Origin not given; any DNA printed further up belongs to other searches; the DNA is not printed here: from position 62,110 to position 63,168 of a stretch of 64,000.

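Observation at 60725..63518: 2.3-kb AbiEi/AbiEii-like TA islet bracketed by roughly 220-bp imperfect direct repeats immediately 3' of tRNA-Leu(TAG), with no integrase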

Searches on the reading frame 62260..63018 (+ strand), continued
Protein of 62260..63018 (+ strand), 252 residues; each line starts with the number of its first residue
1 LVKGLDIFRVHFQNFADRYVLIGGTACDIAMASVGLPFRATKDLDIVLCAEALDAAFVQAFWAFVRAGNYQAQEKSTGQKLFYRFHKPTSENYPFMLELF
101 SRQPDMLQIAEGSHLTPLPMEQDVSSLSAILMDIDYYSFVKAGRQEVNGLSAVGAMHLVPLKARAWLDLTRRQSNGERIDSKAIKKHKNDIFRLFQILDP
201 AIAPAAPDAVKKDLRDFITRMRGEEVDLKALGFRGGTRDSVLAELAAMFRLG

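Call 67: predict_structure(alignment_id=A6)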
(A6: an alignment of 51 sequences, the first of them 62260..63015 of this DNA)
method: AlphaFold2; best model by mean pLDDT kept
length: 252 residues; sequences in the alignment: 51
mean_pLDDT: 77.1   pTM: 0.77
mean pLDDT of the five models: 77.1, 75.7, 57.4, 57.4, 54.5
residues with pLDDT >= 90: 66; 70-90: 116; 50-70: 39; < 50: 31
segments of 3 or more residues with pLDDT < 50: 49-52, 104-125
pLDDT, mean of each block of 10 residues (from residue 1): 78 81 82 79 51 68 81 55 66 69 50 36 51 82 85 90 90 85 88 92 89 97 93 92 95 88
secondary structure, 60 per line:
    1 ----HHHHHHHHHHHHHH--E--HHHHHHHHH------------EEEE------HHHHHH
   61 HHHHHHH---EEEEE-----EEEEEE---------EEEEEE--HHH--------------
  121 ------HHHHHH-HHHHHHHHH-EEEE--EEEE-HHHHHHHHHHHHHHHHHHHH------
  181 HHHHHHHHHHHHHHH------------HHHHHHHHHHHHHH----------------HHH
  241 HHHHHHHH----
elements in order: H5-18 H24-32 E45-48 H55-67 E71-75 E81-86 E96-101 H127-132 H134-142 E144-147 E150-153 H155-174 H181-195 H208-221 H238-248

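Call 70: fold_search(model_id=the predicted structure, library=pdb)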
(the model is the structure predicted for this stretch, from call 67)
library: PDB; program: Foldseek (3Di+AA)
matches with E <= 10: 156; with E <= 0.001: 0
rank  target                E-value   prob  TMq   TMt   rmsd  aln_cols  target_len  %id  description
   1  4wse_B                4.6e-02  0.93  0.38  0.21  10.4       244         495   10  Crystal structure of the Mimivirus polyadenylate synthase (released 2015-04-01)
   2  4wse_A                4.6e-02  0.92  0.37  0.21  10.4       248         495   11  Crystal structure of the Mimivirus polyadenylate synthase (released 2015-04-01)
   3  4e7x_A                4.8e-02  0.66  0.29  0.25  12.2       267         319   11  Structural Basis for the Activity of a Cytoplasmic RNA Terminal U-transferase (released 2012-07-04)
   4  4p37_A                5.9e-02  0.92  0.37  0.21  10.3       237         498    9  Crystal structure of the Megavirus polyadenylate synthase (released 2015-04-01)
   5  4fhy                  6.6e-02  0.54  0.29  0.25  10.5       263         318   11  Crystal structures of the Cid1 poly (U) polymerase reveal the mechanism for UTP selectivity - Mg 3'-dATP bound (released 2012-08-29)
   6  4nku_A                8.9e-02  0.54  0.26  0.22   9.7       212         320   11  Structure of Cid1 in complex with its short product ApU (released 2013-12-18)
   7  4e80_D                8.9e-02  0.47  0.28  0.24  12.7       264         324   11  Structural Basis for the Activity of a Cytoplasmic RNA Terminal U-transferase (released 2012-07-04)
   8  4fhx                  1.1e-01  0.44  0.28  0.24  12.6       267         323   10  Crystal structures of the Cid1 poly (U) polymerase reveal the mechanism for UTP selectivity - H336N mutant bound to MgAT (released 2012-08-29)
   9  4e80_C                1.2e-01  0.44  0.29  0.24  12.4       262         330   10  Structural Basis for the Activity of a Cytoplasmic RNA Terminal U-transferase (released 2012-07-04)
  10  4e8f_A                1.3e-01  0.51  0.31  0.26  12.7       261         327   12  Structural Basis for the Activity of a Cytoplasmic RNA Terminal U-transferase (released 2012-07-04)
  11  4p37_B                1.4e-01  0.82  0.37  0.21  10.4       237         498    9  Crystal structure of the Megavirus polyadenylate synthase (released 2015-04-01)
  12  4nkt_A                1.4e-01  0.35  0.27  0.23  10.4       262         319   10  Structure of Cid1 in complex with the UTP analog UMPNPP (released 2013-12-18)
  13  4e7x_C                1.8e-01  0.33  0.28  0.24  12.3       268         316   10  Structural Basis for the Activity of a Cytoplasmic RNA Terminal U-transferase (released 2012-07-04)
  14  4fh3                  1.9e-01  0.33  0.29  0.24  10.5       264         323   11  Crystal structures of the Cid1 poly (U) polymerase reveal the mechanism for UTP selectivity (released 2012-08-29)
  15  4ep7_A                2.0e-01  0.41  0.26  0.22   9.5       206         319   10  Functional implications from the Cid1 poly(U) polymerase crystal structure (released 2012-06-06)
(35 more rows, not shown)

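Call 91: search_solved_structures(query=A4, max_evalue=10)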
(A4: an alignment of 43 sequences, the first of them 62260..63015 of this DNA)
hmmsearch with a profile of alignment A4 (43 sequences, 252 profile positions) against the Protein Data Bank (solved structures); distinct sequences matched with E-value up to 10: 8.
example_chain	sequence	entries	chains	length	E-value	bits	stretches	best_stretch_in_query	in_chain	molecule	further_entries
4v90_B2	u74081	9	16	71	0.14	14.8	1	141-204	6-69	50S RIBOSOMAL PROTEIN L29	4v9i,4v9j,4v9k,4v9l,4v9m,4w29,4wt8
10px_12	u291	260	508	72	0.15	14.8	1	141-204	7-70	50S ribosomal protein L29 | 50S ribosomal protein L28 | Large ribosomal subunit protein uL29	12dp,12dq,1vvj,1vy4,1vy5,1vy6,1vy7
4v87_AW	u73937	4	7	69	0.15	14.8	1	141-204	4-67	50S ribosomal protein L29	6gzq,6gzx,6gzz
4v4x_B1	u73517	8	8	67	0.17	14.6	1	142-204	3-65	50S ribosomal protein L29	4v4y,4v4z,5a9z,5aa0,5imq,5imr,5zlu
4zer_12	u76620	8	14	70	0.24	14.1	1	141-202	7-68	50S ribosomal protein L29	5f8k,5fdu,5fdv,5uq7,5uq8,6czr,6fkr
4wq1_K8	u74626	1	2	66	0.32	13.7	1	141-202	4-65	50S ribosomal protein L29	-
5hyg_A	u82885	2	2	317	0.53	13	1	149-218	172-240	Uncharacterized protein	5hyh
7qh7_p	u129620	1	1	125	0.94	12.2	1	162-241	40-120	Peptidyl-tRNA hydrolase ICT1, mitochondrial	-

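Call 96: search_protein_representatives(alignment_id=A6)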
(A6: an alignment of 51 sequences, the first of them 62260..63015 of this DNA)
Query: 51 sequences, 254 profile positions. Proteins with E-value up to 0.001 (for the whole library): 3349; up to 1e-10: 2094; up to 1e-30: 681. The best 150 are listed.
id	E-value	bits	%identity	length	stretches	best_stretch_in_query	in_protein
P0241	6.6e-105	366.5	-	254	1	1-252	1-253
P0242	3.2e-95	334.8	-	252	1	1-250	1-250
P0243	4.2e-95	334.4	-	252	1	1-250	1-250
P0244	3.3e-92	324.9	-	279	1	1-159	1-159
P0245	9.4e-92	323.4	-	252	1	1-249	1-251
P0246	1.0e-91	323.2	-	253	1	1-249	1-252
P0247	1.0e-89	316.8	-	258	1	1-252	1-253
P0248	2.7e-89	315.4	-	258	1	1-251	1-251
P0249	8.3e-89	313.7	-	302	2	1-221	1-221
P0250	6.4e-88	310.8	-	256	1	1-252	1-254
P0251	2.4e-86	305.7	-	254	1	2-252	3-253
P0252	9.5e-84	297.2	-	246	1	6-249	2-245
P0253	2.0e-83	296.1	-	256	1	2-252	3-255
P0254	4.1e-83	295.1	-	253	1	1-251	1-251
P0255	9.7e-83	293.9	-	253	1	1-252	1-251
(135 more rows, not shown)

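Call 97: find_related_loci(query=A4, collection=viral_contigs, flank=3000)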
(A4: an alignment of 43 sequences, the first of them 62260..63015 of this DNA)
Query A4 (252 aa) in viral_contigs; peptide patterns used: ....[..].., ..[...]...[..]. (x = any residue, [..] = any of these).
52 stretches matched a pattern; 24 encode a relative of the query (tblastn E <= 1e-3); 24 distinct loci.
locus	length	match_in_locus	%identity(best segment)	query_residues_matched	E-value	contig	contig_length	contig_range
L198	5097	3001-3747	59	1-249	7e-101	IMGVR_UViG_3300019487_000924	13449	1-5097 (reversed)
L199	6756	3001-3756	56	1-252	2e-97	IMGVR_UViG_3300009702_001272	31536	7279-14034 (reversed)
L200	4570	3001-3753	50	1-251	2e-87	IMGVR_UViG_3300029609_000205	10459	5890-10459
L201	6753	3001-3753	50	1-251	2e-87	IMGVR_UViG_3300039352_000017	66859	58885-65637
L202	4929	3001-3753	49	1-249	1e-86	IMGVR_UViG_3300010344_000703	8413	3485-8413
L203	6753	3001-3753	49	1-251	4e-86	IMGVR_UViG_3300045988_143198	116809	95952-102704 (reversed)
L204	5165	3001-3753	49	1-251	4e-86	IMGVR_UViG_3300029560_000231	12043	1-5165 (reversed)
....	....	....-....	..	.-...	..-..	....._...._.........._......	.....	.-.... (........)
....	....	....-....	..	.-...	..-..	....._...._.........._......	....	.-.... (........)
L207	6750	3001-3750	50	1-249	1e-76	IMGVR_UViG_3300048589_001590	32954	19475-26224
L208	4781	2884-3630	44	1-249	4e-72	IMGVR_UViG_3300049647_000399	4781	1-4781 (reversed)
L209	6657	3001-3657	49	1-221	1e-70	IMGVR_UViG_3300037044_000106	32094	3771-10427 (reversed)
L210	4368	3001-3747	42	1-249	1e-70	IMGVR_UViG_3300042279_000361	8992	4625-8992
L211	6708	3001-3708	51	1-232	8e-70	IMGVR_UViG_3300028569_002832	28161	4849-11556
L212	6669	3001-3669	50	1-221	7e-70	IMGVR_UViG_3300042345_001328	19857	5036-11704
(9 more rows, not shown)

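Call 107: find_encoding_contigs(protein=P0045, flank=6000, max_places=4)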
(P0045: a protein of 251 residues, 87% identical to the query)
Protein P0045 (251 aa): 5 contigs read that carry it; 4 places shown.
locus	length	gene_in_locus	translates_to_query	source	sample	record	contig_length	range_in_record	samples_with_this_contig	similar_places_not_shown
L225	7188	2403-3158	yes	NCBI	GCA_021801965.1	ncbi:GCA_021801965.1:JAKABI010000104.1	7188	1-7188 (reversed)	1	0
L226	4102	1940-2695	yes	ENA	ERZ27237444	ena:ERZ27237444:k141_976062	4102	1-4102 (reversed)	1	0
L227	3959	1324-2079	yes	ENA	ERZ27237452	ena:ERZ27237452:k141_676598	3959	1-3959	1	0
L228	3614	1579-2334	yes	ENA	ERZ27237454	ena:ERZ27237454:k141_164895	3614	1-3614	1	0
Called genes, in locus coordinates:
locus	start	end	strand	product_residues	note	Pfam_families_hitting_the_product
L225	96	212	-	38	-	-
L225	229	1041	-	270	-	-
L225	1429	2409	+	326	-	-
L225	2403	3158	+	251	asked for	-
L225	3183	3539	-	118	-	-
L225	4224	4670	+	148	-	PF00436:SSB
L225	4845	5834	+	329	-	PF06067:DUF932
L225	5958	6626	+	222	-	-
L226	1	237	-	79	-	?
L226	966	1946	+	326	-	-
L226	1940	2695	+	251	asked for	-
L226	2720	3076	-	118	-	-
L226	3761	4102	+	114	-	?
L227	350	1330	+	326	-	-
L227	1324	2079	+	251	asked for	-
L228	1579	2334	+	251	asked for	-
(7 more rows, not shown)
